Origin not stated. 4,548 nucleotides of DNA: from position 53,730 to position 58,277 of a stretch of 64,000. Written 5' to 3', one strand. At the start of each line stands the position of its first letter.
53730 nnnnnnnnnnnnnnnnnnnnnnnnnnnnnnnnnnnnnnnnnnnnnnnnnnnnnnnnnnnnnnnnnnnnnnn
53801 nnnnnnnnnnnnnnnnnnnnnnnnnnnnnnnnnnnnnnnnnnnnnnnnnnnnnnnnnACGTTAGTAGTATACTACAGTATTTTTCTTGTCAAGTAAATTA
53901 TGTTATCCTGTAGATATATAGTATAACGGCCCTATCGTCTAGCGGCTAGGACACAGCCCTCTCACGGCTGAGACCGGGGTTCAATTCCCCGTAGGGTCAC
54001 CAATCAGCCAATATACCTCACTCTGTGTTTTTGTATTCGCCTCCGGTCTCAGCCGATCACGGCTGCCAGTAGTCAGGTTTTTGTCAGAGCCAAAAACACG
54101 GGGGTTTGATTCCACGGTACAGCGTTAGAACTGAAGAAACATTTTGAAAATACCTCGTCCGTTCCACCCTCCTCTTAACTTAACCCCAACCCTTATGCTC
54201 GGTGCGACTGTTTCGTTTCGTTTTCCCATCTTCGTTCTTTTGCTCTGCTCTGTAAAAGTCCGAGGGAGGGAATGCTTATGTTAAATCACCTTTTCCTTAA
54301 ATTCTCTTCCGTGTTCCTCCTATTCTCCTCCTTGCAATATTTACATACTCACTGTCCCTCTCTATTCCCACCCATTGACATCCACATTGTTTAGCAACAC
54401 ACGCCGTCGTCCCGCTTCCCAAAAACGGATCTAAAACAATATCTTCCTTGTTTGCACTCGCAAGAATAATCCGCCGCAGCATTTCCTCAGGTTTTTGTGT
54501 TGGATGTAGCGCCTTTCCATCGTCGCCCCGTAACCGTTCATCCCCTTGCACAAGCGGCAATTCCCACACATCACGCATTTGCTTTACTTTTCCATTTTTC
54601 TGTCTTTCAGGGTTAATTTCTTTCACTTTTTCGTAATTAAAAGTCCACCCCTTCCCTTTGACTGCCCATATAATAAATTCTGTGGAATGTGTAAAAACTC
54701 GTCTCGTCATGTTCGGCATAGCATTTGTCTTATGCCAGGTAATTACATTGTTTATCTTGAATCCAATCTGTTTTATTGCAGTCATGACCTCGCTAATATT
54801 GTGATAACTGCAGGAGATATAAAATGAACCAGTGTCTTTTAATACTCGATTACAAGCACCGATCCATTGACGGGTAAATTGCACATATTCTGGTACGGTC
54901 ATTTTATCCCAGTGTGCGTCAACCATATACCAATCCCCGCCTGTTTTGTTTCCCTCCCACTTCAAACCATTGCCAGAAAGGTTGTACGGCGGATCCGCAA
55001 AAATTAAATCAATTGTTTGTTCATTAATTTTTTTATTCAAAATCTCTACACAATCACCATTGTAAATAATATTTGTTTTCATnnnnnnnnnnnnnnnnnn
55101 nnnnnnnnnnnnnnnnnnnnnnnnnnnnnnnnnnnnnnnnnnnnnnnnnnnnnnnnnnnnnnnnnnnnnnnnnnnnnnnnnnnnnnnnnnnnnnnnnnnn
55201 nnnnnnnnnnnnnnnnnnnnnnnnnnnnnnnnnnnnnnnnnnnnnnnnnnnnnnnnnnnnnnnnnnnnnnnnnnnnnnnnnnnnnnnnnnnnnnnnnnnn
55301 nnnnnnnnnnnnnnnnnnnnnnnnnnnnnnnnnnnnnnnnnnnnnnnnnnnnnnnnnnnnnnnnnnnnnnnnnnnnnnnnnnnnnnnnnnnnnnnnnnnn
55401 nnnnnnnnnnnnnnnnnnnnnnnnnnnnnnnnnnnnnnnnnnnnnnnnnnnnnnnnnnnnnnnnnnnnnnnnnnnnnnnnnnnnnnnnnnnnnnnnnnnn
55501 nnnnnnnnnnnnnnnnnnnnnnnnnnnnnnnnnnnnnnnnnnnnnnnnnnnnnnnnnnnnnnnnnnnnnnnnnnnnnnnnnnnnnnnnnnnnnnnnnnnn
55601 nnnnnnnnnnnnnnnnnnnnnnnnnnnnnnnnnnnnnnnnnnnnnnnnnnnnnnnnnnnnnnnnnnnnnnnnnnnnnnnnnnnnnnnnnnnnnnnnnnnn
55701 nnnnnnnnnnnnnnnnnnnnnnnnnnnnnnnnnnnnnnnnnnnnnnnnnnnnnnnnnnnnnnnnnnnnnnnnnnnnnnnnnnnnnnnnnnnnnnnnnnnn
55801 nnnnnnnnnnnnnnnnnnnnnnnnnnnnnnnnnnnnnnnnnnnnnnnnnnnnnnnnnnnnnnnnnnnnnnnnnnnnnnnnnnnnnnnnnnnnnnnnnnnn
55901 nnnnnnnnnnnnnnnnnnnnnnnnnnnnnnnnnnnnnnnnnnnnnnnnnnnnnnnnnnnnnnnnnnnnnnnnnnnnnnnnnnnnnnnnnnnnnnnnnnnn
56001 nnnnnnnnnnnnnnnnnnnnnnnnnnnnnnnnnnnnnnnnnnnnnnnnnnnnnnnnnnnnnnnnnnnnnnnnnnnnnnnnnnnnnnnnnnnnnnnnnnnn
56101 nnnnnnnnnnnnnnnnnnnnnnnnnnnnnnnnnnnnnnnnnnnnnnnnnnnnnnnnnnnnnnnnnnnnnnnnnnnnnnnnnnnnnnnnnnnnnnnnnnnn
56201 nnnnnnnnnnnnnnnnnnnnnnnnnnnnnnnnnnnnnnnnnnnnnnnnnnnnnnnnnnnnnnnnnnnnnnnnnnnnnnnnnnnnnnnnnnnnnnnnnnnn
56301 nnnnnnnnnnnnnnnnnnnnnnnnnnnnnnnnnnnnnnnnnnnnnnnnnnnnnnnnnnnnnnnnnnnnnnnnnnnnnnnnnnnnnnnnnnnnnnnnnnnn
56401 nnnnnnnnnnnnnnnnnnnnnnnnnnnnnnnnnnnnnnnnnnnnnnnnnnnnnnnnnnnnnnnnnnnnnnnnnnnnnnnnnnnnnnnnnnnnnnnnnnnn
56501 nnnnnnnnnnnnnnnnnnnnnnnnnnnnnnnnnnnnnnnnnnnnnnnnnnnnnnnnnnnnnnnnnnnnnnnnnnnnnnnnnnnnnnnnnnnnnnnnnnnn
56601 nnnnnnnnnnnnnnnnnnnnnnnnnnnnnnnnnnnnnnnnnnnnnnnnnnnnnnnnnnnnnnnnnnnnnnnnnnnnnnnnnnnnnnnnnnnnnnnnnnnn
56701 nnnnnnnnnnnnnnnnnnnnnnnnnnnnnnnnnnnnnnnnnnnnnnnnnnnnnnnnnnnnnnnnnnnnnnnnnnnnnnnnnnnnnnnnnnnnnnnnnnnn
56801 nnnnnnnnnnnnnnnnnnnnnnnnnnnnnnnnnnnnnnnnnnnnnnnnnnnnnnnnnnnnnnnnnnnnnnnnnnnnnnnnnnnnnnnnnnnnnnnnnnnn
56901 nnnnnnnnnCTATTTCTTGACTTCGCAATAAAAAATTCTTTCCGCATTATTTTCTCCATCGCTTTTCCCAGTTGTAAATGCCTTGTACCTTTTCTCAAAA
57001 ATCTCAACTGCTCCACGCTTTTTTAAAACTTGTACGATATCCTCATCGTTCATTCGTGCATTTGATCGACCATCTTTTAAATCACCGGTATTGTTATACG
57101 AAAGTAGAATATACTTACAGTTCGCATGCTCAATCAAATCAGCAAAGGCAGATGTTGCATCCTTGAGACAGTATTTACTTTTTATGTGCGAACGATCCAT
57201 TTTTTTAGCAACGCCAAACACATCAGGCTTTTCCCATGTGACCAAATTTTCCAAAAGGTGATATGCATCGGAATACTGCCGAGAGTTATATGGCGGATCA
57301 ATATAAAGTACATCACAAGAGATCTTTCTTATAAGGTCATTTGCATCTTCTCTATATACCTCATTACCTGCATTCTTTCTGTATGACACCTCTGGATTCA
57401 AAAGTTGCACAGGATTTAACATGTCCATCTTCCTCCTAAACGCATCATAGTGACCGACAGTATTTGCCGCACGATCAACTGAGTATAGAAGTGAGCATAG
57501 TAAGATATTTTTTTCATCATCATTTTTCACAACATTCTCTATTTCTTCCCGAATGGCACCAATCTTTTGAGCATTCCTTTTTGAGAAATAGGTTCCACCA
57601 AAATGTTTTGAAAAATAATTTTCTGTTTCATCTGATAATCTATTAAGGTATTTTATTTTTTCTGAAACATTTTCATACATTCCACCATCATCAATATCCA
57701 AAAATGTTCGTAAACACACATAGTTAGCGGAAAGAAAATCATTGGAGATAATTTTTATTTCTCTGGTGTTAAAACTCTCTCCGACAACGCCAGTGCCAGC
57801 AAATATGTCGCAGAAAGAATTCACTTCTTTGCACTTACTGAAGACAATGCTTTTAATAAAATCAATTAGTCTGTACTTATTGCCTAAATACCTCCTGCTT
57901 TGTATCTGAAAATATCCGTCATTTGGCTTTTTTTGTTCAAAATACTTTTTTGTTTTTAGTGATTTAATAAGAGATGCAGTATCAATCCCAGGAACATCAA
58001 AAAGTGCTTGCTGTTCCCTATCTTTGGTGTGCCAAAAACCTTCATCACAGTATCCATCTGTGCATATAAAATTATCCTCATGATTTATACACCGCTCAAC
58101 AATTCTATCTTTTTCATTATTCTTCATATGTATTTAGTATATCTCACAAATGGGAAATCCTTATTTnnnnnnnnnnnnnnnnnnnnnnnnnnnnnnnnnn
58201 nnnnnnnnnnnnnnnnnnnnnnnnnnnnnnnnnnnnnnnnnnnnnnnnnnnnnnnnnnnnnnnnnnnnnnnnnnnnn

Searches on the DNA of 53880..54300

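Call 83: search_rna_families(source=window, start=53880, end=54300, threshold=evalue, max_evalue=1)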
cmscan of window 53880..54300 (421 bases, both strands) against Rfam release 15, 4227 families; matches with E-value up to 1: 4.
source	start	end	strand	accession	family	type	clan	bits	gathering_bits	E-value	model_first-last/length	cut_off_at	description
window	53928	53999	+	RF00005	tRNA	Gene; tRNA;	CL00001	61.1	29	6e-13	1-71/71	no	tRNA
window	53928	53998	+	RF01684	mascRNA-menRNA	Gene;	-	29.1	42.5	0.00055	1-56/56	no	MALAT1-associated small cytoplasmic RNA/MEN beta RNA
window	53934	54006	+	RF00233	Tymo_tRNA-like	Cis-reg;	-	23.6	40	0.0072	1-84/84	no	Tymovirus/Pomovirus/Furovirus tRNA-like 3' UTR element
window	53928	54000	-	RF04354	Plastid-ycf2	Cis-reg;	-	21.6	65.7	0.045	1-75/75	no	Plastid-ycf2 5UTR RNA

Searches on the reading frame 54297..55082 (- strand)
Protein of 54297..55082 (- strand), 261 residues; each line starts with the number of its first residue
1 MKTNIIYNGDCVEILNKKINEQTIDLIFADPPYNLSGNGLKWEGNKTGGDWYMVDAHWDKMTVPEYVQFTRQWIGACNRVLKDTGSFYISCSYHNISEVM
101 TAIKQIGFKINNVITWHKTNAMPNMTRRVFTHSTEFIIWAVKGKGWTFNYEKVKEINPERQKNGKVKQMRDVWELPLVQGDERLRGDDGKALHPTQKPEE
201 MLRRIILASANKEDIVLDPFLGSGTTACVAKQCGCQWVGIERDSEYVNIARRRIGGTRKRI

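Call 3: search_protein_families(library=pfam, proteins=[window:54297-55082:-], max_evalue=0.01)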
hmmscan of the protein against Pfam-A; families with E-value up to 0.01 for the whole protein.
window:54297-55082:- (261 aa): 2 families
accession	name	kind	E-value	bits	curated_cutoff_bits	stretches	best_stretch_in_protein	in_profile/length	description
PF01555.25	N6_N4_Mtase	-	1e-62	212.4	26.7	1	24-251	1-220/221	DNA methylase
PF03602.21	Cons_hypoth95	-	0.0011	19.2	24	0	8-35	98-125/182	Conserved hypothetical protein 95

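Call 4: search_protein_families(library=padloc, proteins=[window:54297-55082:-], max_evalue=0.01)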
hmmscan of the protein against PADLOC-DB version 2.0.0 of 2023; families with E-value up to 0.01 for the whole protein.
window:54297-55082:- (261 aa): 73 families (the best 25 are shown)
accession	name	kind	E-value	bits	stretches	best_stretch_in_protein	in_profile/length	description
PDLC03371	MTase_II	-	1.9e-85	284.6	1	2-257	9-255/260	Type II methyltransferase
PDLC03216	MTase_II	-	3e-83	277.8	1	2-258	10-259/364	Type II methyltransferase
PDLC03738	oMTase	-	1.2e-78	262.4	1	4-255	21-266/376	orphan methyltransferase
PDLC03302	MTase_II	-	5.8e-54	181.9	1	3-257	4-263/626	Type II methyltransferase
PDLC03299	MTase_II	-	1.1e-51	174.1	1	3-255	15-258/296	Type II methyltransferase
PDLC03387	MTase_II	-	1.2e-39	134.2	2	100-257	132-278/289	Type II methyltransferase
PDLC03320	MTase_II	-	4.8e-33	112.6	1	9-255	38-275/289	Type II methyltransferase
PDLC03353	MTase_II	-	3.7e-32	109.9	1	3-254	9-250/260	Type II methyltransferase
PDLC03279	MTase_II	-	7.8e-32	108.3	1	5-254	358-584/587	Type II methyltransferase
PDLC03339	MTase_II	-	1.3e-31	107.8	2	160-255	184-272/399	Type II methyltransferase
PDLC03296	MTase_II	-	2.3e-28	97.5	1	3-242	8-238/336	Type II methyltransferase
PDLC03265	MTase_II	-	6.7e-27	92.8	2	168-254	250-328/333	Type II methyltransferase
PDLC03230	MTase_II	-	1e-25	88.8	1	3-256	35-284/360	Type II methyltransferase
PDLC03354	MTase_II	-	3.6e-25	86.8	2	163-260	301-388/425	Type II methyltransferase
PDLC03238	MTase_II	-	4.6e-24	83.2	1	6-242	126-353/428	Type II methyltransferase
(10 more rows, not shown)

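Call 5: search_protein_families(library=ncbifam, proteins=[window:54297-55082:-], max_evalue=0.01)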
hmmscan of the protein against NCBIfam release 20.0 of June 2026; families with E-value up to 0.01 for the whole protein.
window:54297-55082:- (261 aa): 5 families
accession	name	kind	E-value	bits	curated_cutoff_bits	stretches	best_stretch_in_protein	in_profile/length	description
NF050803.1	DnaMtaseCcrMCaul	equivalog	1.9e-78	263.8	830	1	3-256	3-249/350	adenine-specific DNA-methyltransferase CcrM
NF008572.0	PRK11524.1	equivalog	9.9e-42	143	292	1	3-256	14-258/294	adenine-specific DNA-methyltransferase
NF010253.0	PRK13699.1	subfamily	3.8e-19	69.3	244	2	189-257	140-208/226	DNA methyltransferase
TIGR01177.1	TIGR01177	hypoth_equivalog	0.0011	18.4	316.55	0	207-248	177-218/330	TIGR01177 family methyltransferase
NF043040.1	corrin_prot_MT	hypoth_equivalog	0.0028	17.1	180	0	200-255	29-84/216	corrinoid protein-associated methyltransferase CpaM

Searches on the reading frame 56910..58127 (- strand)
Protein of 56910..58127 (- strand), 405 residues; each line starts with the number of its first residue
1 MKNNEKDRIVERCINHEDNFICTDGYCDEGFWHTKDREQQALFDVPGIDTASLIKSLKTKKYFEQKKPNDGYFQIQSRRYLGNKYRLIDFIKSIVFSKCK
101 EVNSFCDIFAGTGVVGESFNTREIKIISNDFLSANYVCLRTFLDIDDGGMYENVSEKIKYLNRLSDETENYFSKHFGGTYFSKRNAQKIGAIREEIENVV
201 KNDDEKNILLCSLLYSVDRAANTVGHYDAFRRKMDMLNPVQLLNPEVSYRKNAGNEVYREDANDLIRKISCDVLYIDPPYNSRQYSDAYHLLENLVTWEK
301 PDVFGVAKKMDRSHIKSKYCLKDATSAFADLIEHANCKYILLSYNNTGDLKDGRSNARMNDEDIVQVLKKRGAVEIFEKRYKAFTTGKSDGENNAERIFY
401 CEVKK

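Call 3: search_protein_families(library=pfam, proteins=[window:56910-58127:-], max_evalue=0.01)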
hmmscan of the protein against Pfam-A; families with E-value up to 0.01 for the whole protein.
window:56910-58127:- (405 aa): 2 families
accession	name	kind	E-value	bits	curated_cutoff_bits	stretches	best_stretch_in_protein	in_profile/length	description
PF02086.21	MethyltransfD12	-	2.3e-32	113.1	22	1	80-336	1-243/253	D12 class N6 adenine-specific DNA methyltransferase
PF03602.21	Cons_hypoth95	-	0.00017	21.7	24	0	257-299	95-143/182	Conserved hypothetical protein 95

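Call 4: search_protein_families(library=padloc, proteins=[window:56910-58127:-], max_evalue=0.01)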
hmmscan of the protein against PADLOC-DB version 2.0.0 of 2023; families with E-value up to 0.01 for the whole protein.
window:56910-58127:- (405 aa): 13 families
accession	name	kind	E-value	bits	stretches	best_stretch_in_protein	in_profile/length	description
PDLC03373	MTase_II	-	3.9e-113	376.3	1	73-404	4-338/339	Type II methyltransferase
PDLC03292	MTase_II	-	1.7e-96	322.1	1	75-403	78-407/722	Type II methyltransferase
PDLC03257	MTase_II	-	1.3e-66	223.2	1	69-392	4-327/343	Type II methyltransferase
PDLC03372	MTase_II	-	9.1e-60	200.6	1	153-404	9-258/259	Type II methyltransferase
PDLC03287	MTase_II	-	2.2e-55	186.6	1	79-401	2-336/646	Type II methyltransferase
PDLC03298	MTase_II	-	4.3e-45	152.4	1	79-385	3-306/362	Type II methyltransferase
PDLC03345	MTase_II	-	7e-31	105.2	1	70-388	15-377/581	Type II methyltransferase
PDLC03720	oMTase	-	1.3e-25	88.8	1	79-398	5-318/326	orphan methyltransferase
PDLC03342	MTase_II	-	9.6e-18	62.4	1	75-347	22-324/383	Type II methyltransferase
PDLC03261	MTase_II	-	1.6e-16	57.8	1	76-396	309-634/643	Type II methyltransferase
PDLC03385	MTase_II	-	6.8e-14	49.9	2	252-402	199-334/336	Type II methyltransferase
PDLC04018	PD-Lambda-5_B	-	0.00018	18.9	0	256-346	169-257/291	-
PDLC03300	MTase_II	-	0.0066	13.5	0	251-288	8-48/302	Type II methyltransferase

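Call 5: search_protein_families(library=ncbifam, proteins=[window:56910-58127:-], max_evalue=0.01)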
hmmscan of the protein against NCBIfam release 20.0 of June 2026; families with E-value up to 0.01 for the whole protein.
window:56910-58127:- (405 aa): 2 families
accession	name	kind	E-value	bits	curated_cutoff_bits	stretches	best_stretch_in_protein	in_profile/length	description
TIGR00571.1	dam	subfamily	2e-05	24.4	114.85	0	80-131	7-53/267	Dam family site-specific DNA-(adenine-N6)-methyltransferase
TIGR00095.1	TIGR00095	equivalog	0.0012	18.5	117.5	1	267-308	121-161/194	16S rRNA (guanine(966)-N(2))-methyltransferase RsmD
